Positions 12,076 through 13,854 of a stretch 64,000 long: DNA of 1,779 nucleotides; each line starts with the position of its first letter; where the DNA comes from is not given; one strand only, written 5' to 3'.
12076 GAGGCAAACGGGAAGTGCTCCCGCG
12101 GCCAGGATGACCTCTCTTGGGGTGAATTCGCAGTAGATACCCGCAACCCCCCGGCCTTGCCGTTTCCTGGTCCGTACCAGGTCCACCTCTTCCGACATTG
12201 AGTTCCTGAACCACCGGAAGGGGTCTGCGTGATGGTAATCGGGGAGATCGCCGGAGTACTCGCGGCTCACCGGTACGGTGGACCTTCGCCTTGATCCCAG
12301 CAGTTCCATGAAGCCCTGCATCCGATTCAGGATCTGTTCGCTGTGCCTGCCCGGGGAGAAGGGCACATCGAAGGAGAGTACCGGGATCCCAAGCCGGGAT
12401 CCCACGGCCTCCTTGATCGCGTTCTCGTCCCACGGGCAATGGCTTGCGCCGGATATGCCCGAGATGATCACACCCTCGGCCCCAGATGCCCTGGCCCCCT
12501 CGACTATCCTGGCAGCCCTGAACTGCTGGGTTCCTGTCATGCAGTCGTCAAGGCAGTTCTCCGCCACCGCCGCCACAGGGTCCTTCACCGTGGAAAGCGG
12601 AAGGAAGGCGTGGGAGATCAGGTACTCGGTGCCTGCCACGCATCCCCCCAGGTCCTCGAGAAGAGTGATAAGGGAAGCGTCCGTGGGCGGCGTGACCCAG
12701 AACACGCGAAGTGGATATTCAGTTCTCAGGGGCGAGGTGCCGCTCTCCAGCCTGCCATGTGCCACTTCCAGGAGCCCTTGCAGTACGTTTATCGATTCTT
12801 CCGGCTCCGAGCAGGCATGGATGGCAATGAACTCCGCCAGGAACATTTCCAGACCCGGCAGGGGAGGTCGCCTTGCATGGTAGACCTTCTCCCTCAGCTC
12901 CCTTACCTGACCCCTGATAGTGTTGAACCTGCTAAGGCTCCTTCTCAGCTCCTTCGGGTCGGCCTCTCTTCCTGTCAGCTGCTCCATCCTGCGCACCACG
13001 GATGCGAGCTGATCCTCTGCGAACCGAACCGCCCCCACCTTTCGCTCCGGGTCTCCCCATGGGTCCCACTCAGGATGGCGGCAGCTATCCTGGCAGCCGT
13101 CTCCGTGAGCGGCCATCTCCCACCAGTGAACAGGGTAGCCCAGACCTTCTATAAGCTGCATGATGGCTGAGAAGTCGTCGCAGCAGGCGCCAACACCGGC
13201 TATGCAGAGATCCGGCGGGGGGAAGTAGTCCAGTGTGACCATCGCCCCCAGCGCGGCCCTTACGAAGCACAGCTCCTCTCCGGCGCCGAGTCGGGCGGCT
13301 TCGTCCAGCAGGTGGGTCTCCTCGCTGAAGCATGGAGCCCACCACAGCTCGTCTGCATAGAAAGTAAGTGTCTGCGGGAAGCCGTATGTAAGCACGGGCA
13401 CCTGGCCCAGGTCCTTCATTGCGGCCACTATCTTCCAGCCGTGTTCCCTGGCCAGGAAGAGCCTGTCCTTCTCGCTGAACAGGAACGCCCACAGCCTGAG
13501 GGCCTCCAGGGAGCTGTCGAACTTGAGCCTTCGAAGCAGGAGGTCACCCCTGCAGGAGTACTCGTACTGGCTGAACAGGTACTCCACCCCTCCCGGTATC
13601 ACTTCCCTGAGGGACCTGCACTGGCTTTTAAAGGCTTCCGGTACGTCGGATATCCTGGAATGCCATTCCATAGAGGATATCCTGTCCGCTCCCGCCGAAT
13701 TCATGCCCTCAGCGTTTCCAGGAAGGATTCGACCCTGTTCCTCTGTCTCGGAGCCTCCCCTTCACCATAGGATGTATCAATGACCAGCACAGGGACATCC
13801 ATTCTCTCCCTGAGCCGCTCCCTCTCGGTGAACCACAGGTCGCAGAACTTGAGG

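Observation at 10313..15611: Translationally coupled operon: SAM methyltransferase, three HAD/BCR-type radical-enzyme modules and one ATPase activase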

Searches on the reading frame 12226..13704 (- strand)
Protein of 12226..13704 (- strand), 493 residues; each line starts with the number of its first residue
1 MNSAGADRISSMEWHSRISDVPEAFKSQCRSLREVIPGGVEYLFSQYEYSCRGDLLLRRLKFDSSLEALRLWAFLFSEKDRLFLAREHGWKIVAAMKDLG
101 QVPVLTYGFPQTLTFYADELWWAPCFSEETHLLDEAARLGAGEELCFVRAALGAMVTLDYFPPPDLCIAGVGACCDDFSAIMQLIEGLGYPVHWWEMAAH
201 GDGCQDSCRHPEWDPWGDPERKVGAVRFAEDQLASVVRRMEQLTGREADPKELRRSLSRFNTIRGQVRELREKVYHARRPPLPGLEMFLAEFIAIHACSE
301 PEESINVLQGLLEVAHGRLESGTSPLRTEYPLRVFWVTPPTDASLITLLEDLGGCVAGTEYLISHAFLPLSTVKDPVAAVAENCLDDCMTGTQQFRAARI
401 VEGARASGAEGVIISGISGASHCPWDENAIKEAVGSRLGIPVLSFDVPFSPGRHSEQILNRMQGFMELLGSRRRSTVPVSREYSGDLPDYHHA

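Call 30: search_solved_structures(query=window:12226-13704:-, max_evalue=1, show_alignments=3)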
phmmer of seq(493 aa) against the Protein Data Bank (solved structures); distinct sequences matched with E-value up to 1: 2.
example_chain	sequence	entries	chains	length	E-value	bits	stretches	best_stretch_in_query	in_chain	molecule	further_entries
7yyl_C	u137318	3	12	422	0.00048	22.1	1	226-468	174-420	Dehydratase family protein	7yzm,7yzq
6eno_A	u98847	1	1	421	0.00057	21.8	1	226-467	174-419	Dehydratase family protein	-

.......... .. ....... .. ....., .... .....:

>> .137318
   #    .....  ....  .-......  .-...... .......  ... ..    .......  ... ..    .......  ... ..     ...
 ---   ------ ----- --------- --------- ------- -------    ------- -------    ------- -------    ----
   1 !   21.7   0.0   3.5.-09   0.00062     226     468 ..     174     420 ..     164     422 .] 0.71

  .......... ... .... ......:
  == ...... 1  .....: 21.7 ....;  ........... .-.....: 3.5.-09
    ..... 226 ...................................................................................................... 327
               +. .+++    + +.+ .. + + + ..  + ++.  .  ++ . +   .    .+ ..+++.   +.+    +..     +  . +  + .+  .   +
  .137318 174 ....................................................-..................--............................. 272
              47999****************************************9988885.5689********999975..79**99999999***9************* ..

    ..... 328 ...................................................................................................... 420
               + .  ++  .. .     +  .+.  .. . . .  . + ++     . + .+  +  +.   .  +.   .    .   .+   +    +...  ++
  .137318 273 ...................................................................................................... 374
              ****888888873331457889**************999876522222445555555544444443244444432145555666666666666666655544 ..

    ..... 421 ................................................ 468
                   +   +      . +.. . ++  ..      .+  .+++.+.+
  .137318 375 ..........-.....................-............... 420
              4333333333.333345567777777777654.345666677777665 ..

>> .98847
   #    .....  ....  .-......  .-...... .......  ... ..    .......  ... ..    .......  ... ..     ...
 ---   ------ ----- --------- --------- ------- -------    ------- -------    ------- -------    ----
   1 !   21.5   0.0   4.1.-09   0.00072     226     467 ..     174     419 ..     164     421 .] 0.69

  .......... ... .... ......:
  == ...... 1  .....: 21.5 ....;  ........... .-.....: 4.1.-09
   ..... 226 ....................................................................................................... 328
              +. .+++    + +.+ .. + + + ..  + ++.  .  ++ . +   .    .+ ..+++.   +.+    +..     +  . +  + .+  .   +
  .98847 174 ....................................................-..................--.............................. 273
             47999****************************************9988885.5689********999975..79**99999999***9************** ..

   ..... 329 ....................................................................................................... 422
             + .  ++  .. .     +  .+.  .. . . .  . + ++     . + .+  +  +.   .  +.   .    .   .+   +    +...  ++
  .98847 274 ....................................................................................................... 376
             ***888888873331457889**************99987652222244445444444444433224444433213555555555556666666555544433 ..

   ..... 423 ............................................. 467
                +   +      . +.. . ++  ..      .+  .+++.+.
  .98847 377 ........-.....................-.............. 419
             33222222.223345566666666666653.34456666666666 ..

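Call 51: search_protein_representatives(protein=window:12238-13704:-)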
Query: 489 residues. Proteins with E-value up to 0.001 (for the whole library): 243; up to 1e-10: 125; up to 1e-30: 45. The best 150 are listed.
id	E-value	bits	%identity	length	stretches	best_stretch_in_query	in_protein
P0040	1.2e-197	674.0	50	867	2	9-476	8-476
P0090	1.3e-180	617.8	59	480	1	7-476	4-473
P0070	5.6e-111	388.1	47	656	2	215-484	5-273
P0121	2.3e-94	333.3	40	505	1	20-474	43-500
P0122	4.4e-94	332.4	41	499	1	41-473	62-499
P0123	1.8e-86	307.3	41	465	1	51-473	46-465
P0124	1.9e-86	307.2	38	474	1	7-474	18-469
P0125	7.8e-82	291.9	38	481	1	8-472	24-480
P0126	1.5e-81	291.0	39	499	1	9-471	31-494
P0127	1.5e-77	277.8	37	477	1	7-474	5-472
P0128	8.3e-77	275.4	37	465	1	7-472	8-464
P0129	4.0e-71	256.6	36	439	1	48-467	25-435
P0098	6.3e-69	249.4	33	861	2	42-475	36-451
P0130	8.4e-67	242.4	37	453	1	38-476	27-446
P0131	2.5e-66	240.8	33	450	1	12-467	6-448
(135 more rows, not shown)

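Call 55: find_related_loci(query=A2, collection=genome_contigs, flank=7000)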
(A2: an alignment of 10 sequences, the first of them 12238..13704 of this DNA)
Query A2 (489 aa) in genome_contigs; peptide patterns used: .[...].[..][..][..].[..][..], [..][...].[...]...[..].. (x = any residue, [..] = any of these).
372 stretches matched a pattern; 308 encode a relative of the query (tblastn E <= 1e-3); the best 80 are kept; 80 distinct loci.
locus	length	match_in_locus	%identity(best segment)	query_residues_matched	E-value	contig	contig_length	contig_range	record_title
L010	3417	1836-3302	92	1-489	0e+0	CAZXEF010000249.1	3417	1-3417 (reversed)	MAG TPA_asm: uncultured bacterium isolate binchicken_co129_934 genome assembly, contig: NODE_109026_length_3417_cov_5.29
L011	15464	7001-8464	76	1-487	0e+0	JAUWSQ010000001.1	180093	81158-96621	MAG: Candidatus Fermentibacteria bacterium isolate CSMAG_2558 CSMAG_2558_k127_4139783_length_180093_cov_46.2007, whole g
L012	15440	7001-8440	76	1-480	0e+0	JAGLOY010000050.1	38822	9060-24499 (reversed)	MAG: Candidatus Aegiribacteria sp. isolate RS_7_6 ROV157_7.bin.6.fa_50, whole genome shotgun sequence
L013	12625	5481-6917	76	1-479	0e+0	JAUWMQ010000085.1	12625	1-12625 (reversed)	MAG: Candidatus Aegiribacteria sp. isolate CSMAG_2402 CSMAG_2402_k141_508853_length_12625_cov_8.4789, whole genome shotg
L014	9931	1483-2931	76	8-489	0e+0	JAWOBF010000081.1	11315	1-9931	MAG: Candidatus Aegiribacteria sp. isolate BLK3-3.bin.115 k191_2186366, whole genome shotgun sequence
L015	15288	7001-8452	73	7-489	0e+0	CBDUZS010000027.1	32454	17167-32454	MAG TPA_asm: uncultured bacterium isolate SRR22302363_binner123_Refined_18 genome assembly, contig: ERZ25749332.310, who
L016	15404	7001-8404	65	8-475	0e+0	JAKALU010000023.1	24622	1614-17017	MAG: Nitrospirae bacterium isolate WY5.bin134 NODE_3055_length_24622_cov_1.391794, whole genome shotgun sequence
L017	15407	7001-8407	67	8-476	0e+0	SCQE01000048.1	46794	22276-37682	MAG: Nitrospirae bacterium isolate DP16D_bin.35 DP16D_bin.35-46810, whole genome shotgun sequence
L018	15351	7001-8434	66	3-480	0e+0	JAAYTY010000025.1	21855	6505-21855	MAG: Candidatus Fermentibacteria bacterium isolate AS27yjCOA_107 18658_AS27, whole genome shotgun sequence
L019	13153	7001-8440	65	8-488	0e+0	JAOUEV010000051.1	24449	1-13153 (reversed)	MAG: Nitrospirota bacterium isolate 4_1_July_SF_Bin20 4_1_July_SF_Bin20_scaffold_772_c1, whole genome shotgun sequence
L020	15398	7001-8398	64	8-473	0e+0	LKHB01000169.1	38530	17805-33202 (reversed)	MAG: Candidatus Fermentibacter daniensis isolate Dam_1 contig28, whole genome shotgun sequence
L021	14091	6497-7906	63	8-476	0e+0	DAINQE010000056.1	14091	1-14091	MAG TPA_asm: Candidatus Sabulitectum sp. isolate CTOTU18748 NODE_3398_length_14091_cov_32.032417, whole genome shotgun s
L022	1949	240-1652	65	7-477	0e+0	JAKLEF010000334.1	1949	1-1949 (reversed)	MAG: Candidatus Fermentibacteria bacterium isolate RA.bin127 RA.bin127_334, whole genome shotgun sequence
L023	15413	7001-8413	65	7-477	0e+0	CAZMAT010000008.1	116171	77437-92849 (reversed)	MAG TPA_asm: uncultured bacterium isolate SRP192927_co6_414 genome assembly, contig: NODE_102_length_116171_cov_33.72554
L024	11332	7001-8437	62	8-486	0e+0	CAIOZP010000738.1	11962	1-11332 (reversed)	MAG: uncultured Fibrobacteres bacterium isolate VK_bin-2524 genome assembly, contig: bin-2524:738/748, whole genome shot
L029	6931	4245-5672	61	8-482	0e+0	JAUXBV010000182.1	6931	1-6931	MAG: Fibrobacterota bacterium isolate CSMAG_2808 CSMAG_2808_k117_1045010_length_6931_cov_7.0000, whole genome shotgun se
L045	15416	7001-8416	58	5-476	2e-178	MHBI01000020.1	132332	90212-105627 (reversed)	MAG: Lentisphaerae bacterium GWF2_50_93 gwf2_scaffold_141, whole genome shotgun sequence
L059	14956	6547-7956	38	8-475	1e-104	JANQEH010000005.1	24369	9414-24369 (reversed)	MAG: bacterium isolate PL23a_bin.125 k99_4055300, whole genome shotgun sequence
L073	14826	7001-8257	42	53-474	1e-95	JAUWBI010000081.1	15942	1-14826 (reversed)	MAG: Phycisphaerae bacterium isolate CSMAG_1316 CSMAG_1316_k141_1410925_length_15942_cov_22.6728, whole genome shotgun s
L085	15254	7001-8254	42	53-473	1e-94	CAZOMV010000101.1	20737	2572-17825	MAG TPA_asm: uncultured Pirellulales bacterium isolate SRP302447_co3_789 genome assembly, contig: NODE_7103_length_20737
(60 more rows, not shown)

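Call 67: search_protein_families(library=ncbifam, proteins=[L073:4624-5883:+, L073:9100-10767:+, L045:2435-4039:+, L073:5892-6881:+, L045:8510-9643:+, L059:4337-5374:+, L073:3568-4485:+], max_evalue=0.00001)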
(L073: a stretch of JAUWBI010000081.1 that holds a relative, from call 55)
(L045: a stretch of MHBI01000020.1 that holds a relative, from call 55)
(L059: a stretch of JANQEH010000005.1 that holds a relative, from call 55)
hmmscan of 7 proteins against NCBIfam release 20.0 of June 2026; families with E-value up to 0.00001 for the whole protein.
L073:4624-5883:+ (420 aa): 4 families
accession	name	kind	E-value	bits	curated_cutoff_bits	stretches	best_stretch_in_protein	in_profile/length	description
NF040772.1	double_cubane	equivalog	8.1e-125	416.7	350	1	51-411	6-371/372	double-cubane-cluster-containing anaerobic reductase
TIGR03190.1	benz_CoA_bzdN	equivalog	4.1e-24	85.1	453.8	1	46-413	7-372/377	benzoyl-CoA reductase, bzd-type, subunit N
NF052456.1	HyiscapDhHadC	equivalog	2.6e-23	82.5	700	1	48-410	10-370/372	(R)-2-hydroxyisocaproyl-CoA dehydratase subunit beta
TIGR02263.1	benz_CoA_red_C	equivalog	1.7e-16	60.1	421.15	1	63-338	28-303/380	benzoyl-CoA reductase subunit C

L073:9100-10767:+ (556 aa): 19 families
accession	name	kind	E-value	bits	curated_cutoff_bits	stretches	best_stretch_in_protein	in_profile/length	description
TIGR00476.1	selD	equivalog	1.1e-109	366.5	125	1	64-372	1-310/311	selenide, water dikinase SelD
NF002098.0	PRK00943.1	equivalog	7.7e-94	314.4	299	1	62-383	5-324/347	selenide, water dikinase SelD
NF010705.0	PRK14105.1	equivalog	8.6e-55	186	291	1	63-321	6-278/345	selenide, water dikinase SelD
TIGR04369.1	fusion_not_SelD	hypoth_equivalog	3.6e-42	144.4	700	1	69-378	353-691/701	oxidoreductase/SelD-related fusion protein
TIGR01379.1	thiL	equivalog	8.9e-25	87.3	184.15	1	102-320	21-245/320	thiamine-phosphate kinase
NF004351.0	PRK05731.1-4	equivalog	4.6e-19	68.7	324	1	96-316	31-252/321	thiamine-phosphate kinase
TIGR03267.1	methan_mark_2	hypoth_equivalog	1.5e-16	60.4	365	1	100-313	39-248/323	methanogenesis marker 2 protein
NF004353.0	PRK05731.2-2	equivalog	8.5e-15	54.6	301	1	103-322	17-236/311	thiamine-phosphate kinase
TIGR04049.1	AIR_rel_sll0787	hypoth_equivalog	2.5e-11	43.2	321.3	1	99-317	37-247/318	sll0787 family AIR synthase-like protein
TIGR00778.1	ahpD_dom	domain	3.8e-11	42.3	27.8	1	491-539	2-50/51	alkylhydroperoxidase AhpD family core domain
TIGR02124.1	hypE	equivalog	6.7e-10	38.4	251.6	1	104-318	32-250/332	hydrogenase expression/formation protein HypE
NF045649.1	2X_seleno_MduS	exception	9.4e-10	38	380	1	462-548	221-307/338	methyltransferase domain-containing selenoprotein MduS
TIGR04050.1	MSMEG_0567_Cter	hypoth_equivalog_domain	2.2e-09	37.2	312.2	1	80-312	9-227/296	MSMEG_0567/sll0787 family protein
NF004354.0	PRK05731.2-3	equivalog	2.9e-09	36.7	204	1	140-239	53-150/273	thiamine-phosphate kinase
TIGR01736.1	FGAM_synth_II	equivalog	1.2e-07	30.5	525.75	1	84-313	39-282/718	phosphoribosylformylglycinamidine synthase subunit PurL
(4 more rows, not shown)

L045:2435-4039:+ (535 aa): 20 families
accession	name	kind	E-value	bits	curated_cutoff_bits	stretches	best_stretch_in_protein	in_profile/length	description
TIGR00476.1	selD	equivalog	1.4e-101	339.8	125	1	60-367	1-307/311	selenide, water dikinase SelD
NF002098.0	PRK00943.1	equivalog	2.1e-86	290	299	1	57-395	4-337/347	selenide, water dikinase SelD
NF010705.0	PRK14105.1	equivalog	8.3e-52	176.2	291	1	56-320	3-279/345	selenide, water dikinase SelD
TIGR04369.1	fusion_not_SelD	hypoth_equivalog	5.7e-38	130.5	700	1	58-335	346-636/701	oxidoreductase/SelD-related fusion protein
TIGR01379.1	thiL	equivalog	2.9e-27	95.5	184.15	1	80-317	3-244/320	thiamine-phosphate kinase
NF004351.0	PRK05731.1-4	equivalog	9.6e-22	77.5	324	1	91-313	30-251/321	thiamine-phosphate kinase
TIGR03267.1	methan_mark_2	hypoth_equivalog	2e-17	63.3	365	1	69-315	14-252/323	methanogenesis marker 2 protein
NF041537.1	ArsM_AhpD_UU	exception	7e-14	51.4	510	1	443-527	253-337/345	arsenite methyltransferase/AhpD domain selenoprotein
NF004353.0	PRK05731.2-2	equivalog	1.4e-12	47.3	301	1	98-320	16-236/311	thiamine-phosphate kinase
NF045649.1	2X_seleno_MduS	exception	2.3e-12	46.5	380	1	455-530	235-310/338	methyltransferase domain-containing selenoprotein MduS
TIGR04049.1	AIR_rel_sll0787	hypoth_equivalog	1.5e-10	40.7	321.3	1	98-316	40-248/318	sll0787 family AIR synthase-like protein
NF004350.0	PRK05731.1-1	equivalog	1.5e-10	40.5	441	1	93-316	20-246/325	thiamine-phosphate kinase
TIGR04169.1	perox_w_seleSAM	hypoth_equivalog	2.1e-10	40.6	120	1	455-523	23-91/109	arsenosugar biosynthesis-associated peroxidase-like protein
TIGR01736.1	FGAM_synth_II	equivalog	3.3e-10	38.9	525.75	1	89-311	47-282/718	phosphoribosylformylglycinamidine synthase subunit PurL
TIGR04050.1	MSMEG_0567_Cter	hypoth_equivalog_domain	5.2e-10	39.2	312.2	1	100-311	32-228/296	MSMEG_0567/sll0787 family protein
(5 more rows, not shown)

L073:5892-6881:+ (330 aa): 2 families
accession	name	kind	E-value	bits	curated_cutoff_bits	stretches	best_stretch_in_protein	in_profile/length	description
NF040772.1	double_cubane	equivalog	3.6e-17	62.4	350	2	189-329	233-372/372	double-cubane-cluster-containing anaerobic reductase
TIGR03190.1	benz_CoA_bzdN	equivalog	3.5e-06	26.1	453.8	0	6-141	31-171/377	benzoyl-CoA reductase, bzd-type, subunit N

L045:8510-9643:+ (378 aa): 4 families
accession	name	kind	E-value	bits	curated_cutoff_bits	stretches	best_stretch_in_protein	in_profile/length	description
NF040772.1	double_cubane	equivalog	2.3e-135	451.4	350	1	22-375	12-371/372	double-cubane-cluster-containing anaerobic reductase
NF052456.1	HyiscapDhHadC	equivalog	1.3e-23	83.5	700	1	17-375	14-371/372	(R)-2-hydroxyisocaproyl-CoA dehydratase subunit beta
TIGR03190.1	benz_CoA_bzdN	equivalog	1.4e-23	83.3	453.8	1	10-375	10-370/377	benzoyl-CoA reductase, bzd-type, subunit N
TIGR02263.1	benz_CoA_red_C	equivalog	5e-22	78.4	421.15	1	24-293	24-294/380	benzoyl-CoA reductase subunit C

L059:4337-5374:+ (346 aa): 5 families
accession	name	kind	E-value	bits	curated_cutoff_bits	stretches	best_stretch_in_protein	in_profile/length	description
NF004889.0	PRK06252.1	subfamily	3.8e-43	147.8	244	1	12-337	7-337/340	methylcobalamin:coenzyme M methyltransferase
TIGR01463.1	mtaA_cmuA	subfamily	3.2e-39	135.1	235.4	1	50-334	46-336/340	MtaA/CmuA family methyltransferase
NF040654.1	MtaA_Meth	equivalog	4.1e-34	118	400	1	12-336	4-335/337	methylcobamide:CoM methyltransferase MtaA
NF041608.1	methylcob_mtaseMtbA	equivalog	1e-24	87.3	600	1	61-336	58-337/339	methylcobamide:CoM methyltransferase MtbA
TIGR01464.1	hemE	equivalog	4.8e-17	62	302.95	1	62-333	55-336/338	uroporphyrinogen decarboxylase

L073:3568-4485:+ (306 aa): 12 families
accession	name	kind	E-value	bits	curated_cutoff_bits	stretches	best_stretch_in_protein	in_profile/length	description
NF040539.1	AST_met_ArsM_2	exception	1.3e-10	41.6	240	1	95-201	62-171/262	putative arsinothricin biosynthesis methyltransferase ArsM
NF045667.1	MTase_DVU1556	equivalog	1.8e-10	40.6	155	1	70-202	3-128/213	DVU_1556 family methyltransferase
NF041675.1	sarc_dimgly_tmase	equivalog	2.1e-09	37.7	550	1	88-243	65-218/278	sarcosine/dimethylglycine N-methyltransferase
NF041943.1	GPPMT_Stmyces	equivalog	3e-09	37.2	400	1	51-190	39-176/272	geranyl diphosphate 2-C-methyltransferase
NF008823.0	PRK11873.1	subfamily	6e-08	32.5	263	1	100-209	86-197/272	arsenite methyltransferase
NF047649.1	MTase_UXPK_star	exception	1.2e-07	31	460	1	95-198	83-186/283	methyltransferase/UXPK-star double selenoprotein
NF001244.0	PRK00216.1-5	equivalog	1.7e-07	30.8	216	1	88-198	47-158/236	bifunctional demethylmenaquinone methyltransferase/2-methoxy-6-polyprenyl-1,4-benzoquinol methylase UbiE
NF041537.1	ArsM_AhpD_UU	exception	5.9e-07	28.6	510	1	87-211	74-197/345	arsenite methyltransferase/AhpD domain selenoprotein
NF045823.1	PthPhpthDimycoMt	equivalog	1e-06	28.1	300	1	82-202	60-175/256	phthiotriol/phenolphthiotriol dimycocerosates methyltransferase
NF045882.1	PLipidMtase_Leg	equivalog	2.1e-06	27.7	390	1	100-228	51-172/207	phospholipid N-methyltransferase PmtA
TIGR02072.1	BioC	equivalog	3.7e-06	26.9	184.95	1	94-224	39-164/244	malonyl-ACP O-methyltransferase BioC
NF045825.1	FAmtase_mtf2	equivalog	7e-06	25.5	400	0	82-198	52-163/248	fatty-acid O-methyltransferase Mtf2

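Call 79: predict_structure(alignment_id=A2)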
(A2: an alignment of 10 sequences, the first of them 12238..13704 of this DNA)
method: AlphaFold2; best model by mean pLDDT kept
length: 489 residues; sequences in the alignment: 10
mean_pLDDT: 80.4   pTM: 0.84
mean pLDDT of the five models: 80.4, 79.6, 78.4, 71.5, 71.2
residues with pLDDT >= 90: 183; 70-90: 209; 50-70: 59; < 50: 38
segments of 3 or more residues with pLDDT < 50: 122-125, 202-217, 419-421, 477-489
pLDDT, mean of each block of 10 residues (from residue 1): 74 88 78 54 77 78 89 83 87 84 91 79 54 88 78 85 92 79 92 83 37 42 79 96 95 94 94 91 90 81 91 95 90 87 83 91 71 91 76 78 91 73 70 93 76 73 95 66 33
secondary structure, 60 per line:
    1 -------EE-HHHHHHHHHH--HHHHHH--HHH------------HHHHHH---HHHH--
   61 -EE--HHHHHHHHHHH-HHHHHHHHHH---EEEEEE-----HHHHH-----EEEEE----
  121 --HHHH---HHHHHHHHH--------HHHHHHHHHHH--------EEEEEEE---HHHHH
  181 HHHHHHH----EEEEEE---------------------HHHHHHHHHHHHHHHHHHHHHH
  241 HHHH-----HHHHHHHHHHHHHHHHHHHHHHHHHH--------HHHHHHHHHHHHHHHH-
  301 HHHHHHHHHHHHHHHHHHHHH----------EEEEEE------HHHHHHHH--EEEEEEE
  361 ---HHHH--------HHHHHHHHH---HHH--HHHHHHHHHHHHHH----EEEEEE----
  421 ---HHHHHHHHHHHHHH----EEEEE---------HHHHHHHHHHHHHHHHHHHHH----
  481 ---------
elements in order: H11-20 H23-28 H46-51 H55-58 H66-76 H78-87 E91-96 H102-106 E112-116 H123-126 H130-138 H147-157 E166-172 H176-187 E192-197 H219-244 H250-275 H284-299 H301-321 E332-337 H344-351 E354-360 H364-367 H376-384 H393-406 E411-416 H424-437 E442-446 H456-476
